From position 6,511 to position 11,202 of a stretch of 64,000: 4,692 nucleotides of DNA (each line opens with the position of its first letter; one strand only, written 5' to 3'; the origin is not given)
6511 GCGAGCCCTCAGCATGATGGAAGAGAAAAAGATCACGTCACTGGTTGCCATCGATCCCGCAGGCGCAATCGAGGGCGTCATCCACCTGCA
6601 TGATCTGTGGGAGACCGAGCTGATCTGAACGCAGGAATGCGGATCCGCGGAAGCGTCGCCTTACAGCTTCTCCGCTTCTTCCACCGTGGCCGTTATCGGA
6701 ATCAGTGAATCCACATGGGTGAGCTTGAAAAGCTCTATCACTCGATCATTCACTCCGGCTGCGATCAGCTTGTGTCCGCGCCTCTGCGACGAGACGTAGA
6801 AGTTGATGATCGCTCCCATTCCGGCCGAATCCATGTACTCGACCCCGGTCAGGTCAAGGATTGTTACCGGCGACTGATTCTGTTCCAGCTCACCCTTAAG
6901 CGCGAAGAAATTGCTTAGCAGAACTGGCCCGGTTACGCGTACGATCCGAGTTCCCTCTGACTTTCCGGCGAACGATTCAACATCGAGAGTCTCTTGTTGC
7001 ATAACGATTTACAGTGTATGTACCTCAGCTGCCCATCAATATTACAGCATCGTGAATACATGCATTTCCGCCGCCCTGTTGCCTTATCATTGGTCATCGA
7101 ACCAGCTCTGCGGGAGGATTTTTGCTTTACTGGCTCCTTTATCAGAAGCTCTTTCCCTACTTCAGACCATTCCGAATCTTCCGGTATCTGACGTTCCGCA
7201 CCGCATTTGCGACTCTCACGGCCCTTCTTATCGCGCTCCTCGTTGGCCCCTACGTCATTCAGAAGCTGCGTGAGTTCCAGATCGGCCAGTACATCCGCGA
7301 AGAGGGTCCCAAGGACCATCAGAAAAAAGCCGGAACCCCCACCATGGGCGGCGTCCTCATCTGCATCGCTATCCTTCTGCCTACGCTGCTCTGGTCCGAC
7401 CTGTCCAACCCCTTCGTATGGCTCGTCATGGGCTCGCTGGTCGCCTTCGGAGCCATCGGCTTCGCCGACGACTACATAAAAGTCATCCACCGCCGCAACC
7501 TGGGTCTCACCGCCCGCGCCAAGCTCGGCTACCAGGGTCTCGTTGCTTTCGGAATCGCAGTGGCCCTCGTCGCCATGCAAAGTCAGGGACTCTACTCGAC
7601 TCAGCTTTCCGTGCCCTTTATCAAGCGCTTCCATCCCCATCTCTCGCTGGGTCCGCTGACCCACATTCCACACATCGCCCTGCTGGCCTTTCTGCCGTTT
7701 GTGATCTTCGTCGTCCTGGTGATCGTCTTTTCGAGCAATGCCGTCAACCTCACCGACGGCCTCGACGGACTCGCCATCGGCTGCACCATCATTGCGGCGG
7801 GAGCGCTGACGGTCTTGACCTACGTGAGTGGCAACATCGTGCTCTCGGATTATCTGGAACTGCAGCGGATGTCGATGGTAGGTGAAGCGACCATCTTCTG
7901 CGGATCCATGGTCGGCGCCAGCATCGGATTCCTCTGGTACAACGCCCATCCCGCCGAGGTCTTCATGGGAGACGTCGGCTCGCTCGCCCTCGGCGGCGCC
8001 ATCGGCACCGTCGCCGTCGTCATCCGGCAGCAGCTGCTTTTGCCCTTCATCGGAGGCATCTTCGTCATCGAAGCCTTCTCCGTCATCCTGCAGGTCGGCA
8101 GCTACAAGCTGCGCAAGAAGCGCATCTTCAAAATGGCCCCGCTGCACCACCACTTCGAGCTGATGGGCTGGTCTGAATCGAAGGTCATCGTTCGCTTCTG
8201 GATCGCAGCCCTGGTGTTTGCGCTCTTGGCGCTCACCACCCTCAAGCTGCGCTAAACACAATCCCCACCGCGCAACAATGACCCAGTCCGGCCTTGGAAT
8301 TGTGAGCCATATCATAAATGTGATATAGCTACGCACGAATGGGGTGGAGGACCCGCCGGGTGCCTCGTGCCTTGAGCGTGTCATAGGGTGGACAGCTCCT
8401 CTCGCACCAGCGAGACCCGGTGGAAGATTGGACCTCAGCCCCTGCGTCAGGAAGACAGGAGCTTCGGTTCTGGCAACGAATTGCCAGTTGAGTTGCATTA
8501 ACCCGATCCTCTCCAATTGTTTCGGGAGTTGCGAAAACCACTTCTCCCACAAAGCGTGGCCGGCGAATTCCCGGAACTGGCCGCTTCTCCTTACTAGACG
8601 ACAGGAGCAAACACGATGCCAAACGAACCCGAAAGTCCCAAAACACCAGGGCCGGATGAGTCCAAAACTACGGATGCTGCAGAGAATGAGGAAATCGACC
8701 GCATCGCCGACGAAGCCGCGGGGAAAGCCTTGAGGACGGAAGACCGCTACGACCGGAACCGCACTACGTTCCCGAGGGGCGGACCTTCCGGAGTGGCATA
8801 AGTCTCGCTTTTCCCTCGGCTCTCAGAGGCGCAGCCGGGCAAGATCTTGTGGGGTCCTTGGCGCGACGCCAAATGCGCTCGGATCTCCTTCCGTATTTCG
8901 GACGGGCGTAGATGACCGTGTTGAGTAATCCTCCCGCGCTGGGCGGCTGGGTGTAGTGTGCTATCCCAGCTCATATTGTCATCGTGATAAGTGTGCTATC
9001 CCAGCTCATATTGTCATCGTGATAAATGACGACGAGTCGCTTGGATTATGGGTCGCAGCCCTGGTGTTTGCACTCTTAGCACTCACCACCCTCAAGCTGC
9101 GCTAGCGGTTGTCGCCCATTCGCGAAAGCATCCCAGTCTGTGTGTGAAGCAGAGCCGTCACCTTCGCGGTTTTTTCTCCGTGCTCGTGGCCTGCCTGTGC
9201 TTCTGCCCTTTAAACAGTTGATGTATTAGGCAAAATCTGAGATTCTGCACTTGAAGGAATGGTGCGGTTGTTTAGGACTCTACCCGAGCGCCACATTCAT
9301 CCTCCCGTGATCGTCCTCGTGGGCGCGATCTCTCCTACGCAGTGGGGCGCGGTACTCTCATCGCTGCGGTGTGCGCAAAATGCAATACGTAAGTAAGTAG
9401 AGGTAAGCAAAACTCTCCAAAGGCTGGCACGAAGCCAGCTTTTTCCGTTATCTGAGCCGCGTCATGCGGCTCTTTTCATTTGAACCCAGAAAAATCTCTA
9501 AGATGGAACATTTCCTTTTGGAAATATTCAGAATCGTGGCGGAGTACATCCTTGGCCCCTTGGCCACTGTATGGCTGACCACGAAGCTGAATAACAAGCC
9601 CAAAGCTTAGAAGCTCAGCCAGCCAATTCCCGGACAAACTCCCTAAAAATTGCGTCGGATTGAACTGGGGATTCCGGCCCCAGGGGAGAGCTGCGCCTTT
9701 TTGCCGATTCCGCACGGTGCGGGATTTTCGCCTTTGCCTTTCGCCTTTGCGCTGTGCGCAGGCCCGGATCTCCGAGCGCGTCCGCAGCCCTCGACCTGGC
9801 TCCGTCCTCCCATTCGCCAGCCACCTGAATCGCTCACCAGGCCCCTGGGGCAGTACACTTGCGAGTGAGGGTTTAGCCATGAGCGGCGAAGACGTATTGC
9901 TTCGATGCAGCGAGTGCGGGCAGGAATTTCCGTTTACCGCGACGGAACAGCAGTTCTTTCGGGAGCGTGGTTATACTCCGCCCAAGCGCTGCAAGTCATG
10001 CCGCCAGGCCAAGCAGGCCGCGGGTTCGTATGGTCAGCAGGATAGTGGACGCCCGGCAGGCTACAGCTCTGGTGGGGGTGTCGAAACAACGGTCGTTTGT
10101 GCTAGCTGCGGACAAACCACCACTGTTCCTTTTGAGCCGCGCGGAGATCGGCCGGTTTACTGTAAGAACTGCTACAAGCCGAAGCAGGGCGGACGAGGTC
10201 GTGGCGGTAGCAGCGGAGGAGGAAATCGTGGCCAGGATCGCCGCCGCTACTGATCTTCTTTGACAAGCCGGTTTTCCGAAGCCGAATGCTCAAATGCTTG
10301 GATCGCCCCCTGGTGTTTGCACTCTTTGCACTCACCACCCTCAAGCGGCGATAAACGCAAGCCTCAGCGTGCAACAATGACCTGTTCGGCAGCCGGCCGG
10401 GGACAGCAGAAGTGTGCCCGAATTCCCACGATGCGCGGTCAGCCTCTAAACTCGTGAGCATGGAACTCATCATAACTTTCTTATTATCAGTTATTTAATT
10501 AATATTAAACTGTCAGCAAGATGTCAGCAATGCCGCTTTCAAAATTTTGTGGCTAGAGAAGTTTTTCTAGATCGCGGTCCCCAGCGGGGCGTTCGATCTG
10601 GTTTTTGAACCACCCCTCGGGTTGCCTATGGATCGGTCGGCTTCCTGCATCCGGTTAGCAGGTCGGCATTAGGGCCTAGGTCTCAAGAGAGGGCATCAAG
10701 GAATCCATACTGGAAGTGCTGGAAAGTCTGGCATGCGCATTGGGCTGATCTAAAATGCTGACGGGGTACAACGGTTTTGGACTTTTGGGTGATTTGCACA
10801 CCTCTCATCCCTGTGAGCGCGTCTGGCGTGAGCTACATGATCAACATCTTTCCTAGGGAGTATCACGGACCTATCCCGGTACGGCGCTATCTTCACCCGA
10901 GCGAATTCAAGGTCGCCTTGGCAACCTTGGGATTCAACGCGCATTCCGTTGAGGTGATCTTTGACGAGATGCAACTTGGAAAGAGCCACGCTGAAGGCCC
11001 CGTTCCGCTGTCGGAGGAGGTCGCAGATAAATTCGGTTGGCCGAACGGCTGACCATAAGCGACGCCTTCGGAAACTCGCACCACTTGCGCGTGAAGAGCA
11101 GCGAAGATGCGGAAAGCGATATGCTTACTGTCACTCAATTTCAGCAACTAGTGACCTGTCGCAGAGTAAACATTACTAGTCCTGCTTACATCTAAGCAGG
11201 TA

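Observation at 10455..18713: Integrase island inserted precisely at the murD start codon, cutting murD-ftsW off from mraY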

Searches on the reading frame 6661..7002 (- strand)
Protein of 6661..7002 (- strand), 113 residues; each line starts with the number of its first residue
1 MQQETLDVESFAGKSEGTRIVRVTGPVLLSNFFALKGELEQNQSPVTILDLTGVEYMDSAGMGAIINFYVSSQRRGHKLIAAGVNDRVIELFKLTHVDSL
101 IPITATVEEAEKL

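Call 10: search_protein_families(library=pfam, proteins=[window:6661-7002:-], max_evalue=0.01)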
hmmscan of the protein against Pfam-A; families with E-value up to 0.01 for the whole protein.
window:6661-7002:- (113 aa): 2 families
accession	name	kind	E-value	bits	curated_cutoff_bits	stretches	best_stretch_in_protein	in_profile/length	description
PF01740.26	STAS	-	7.9e-18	64.6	22.6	1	15-110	7-106/106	STAS domain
PF13466.11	STAS_2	-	1.8e-07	31.7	29.2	1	21-98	1-80/80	STAS domain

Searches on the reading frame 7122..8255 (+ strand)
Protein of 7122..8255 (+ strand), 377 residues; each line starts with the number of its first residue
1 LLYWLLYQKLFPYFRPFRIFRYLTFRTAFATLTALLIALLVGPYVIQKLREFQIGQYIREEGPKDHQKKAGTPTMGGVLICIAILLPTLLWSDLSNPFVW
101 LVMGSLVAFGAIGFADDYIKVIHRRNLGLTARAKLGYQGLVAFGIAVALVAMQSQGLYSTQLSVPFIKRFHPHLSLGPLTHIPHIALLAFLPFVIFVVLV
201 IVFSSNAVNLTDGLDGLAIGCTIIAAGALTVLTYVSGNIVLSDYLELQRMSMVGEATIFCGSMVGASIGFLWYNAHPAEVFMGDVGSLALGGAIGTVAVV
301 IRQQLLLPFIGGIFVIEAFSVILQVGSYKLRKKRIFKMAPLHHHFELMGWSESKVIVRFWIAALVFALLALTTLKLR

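Call 10: search_protein_families(library=pfam, proteins=[window:7122-8255:+], max_evalue=0.01)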
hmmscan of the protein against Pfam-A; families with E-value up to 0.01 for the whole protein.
window:7122-8255:+ (377 aa): 3 families
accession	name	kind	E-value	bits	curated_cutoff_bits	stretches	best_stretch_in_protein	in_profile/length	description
PF00953.26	Glycos_transf_4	-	2.9e-29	102.6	27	1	100-300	2-158/160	Glycosyl transferase family 4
PF10555.14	MraY_sig1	-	2.5e-06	27.1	20.1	1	69-81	1-13/13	Phospho-N-acetylmuramoyl-pentapeptide-transferase signature 1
PF20389.3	DUF6684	-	0.0072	16.8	24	1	190-243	18-72/79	Family of unknown function (DUF6684)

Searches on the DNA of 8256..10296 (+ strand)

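Call 89: search_dna_similar(query=window:8256-10296:+, collection=phages, mode=distant, max_rows=6)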
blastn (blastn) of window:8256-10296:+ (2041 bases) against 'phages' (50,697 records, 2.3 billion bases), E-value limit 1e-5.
No match.

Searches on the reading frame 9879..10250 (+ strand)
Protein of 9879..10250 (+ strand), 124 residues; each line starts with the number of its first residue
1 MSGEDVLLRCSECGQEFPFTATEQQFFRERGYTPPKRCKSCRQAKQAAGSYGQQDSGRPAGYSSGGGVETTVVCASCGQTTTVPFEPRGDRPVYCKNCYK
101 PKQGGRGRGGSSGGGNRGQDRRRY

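Call 67: find_encoding_contigs(protein=window:9879-10250:+, flank=6000)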
Protein window:9879-10250:+ (124 aa): no gene with exactly this product is on record in the collection.

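Call 104: search_protein_families(library=ncbifam, proteins=[window:9879-10250:+], max_evalue=0.01)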
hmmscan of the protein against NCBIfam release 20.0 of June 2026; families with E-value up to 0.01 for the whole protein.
window:9879-10250:+ (124 aa): 1 family
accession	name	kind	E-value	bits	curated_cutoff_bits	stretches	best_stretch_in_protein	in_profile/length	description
TIGR04272.1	cxxc_cxxc_Mbark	domain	1.3e-16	60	36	1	70-102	4-36/37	CxxC-x17-CxxC domain-containing protein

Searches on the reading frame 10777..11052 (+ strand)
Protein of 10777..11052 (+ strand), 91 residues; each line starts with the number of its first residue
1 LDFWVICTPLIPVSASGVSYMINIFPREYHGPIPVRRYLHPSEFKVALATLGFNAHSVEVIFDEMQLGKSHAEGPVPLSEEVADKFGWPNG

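Call 11: search_protein_families(library=pfam, proteins=[window:10777-11052:+], max_evalue=0.01)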
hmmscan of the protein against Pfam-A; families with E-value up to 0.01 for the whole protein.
window:10777-11052:+ (91 aa): 0 families

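Call 55: search_protein_families(library=padloc, proteins=[window:10777-11052:+], max_evalue=0.001)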
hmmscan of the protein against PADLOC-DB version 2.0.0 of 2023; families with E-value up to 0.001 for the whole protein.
window:10777-11052:+ (91 aa): 0 families

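Call 56: search_protein_families(library=phrogs, proteins=[window:10777-11052:+], max_evalue=0.001)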
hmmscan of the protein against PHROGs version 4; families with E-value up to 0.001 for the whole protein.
window:10777-11052:+ (91 aa): 0 families

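Call 104: search_protein_families(library=ncbifam, proteins=[window:10777-11052:+], max_evalue=0.01)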
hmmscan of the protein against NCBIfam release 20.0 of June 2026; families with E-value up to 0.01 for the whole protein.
window:10777-11052:+ (91 aa): 0 families
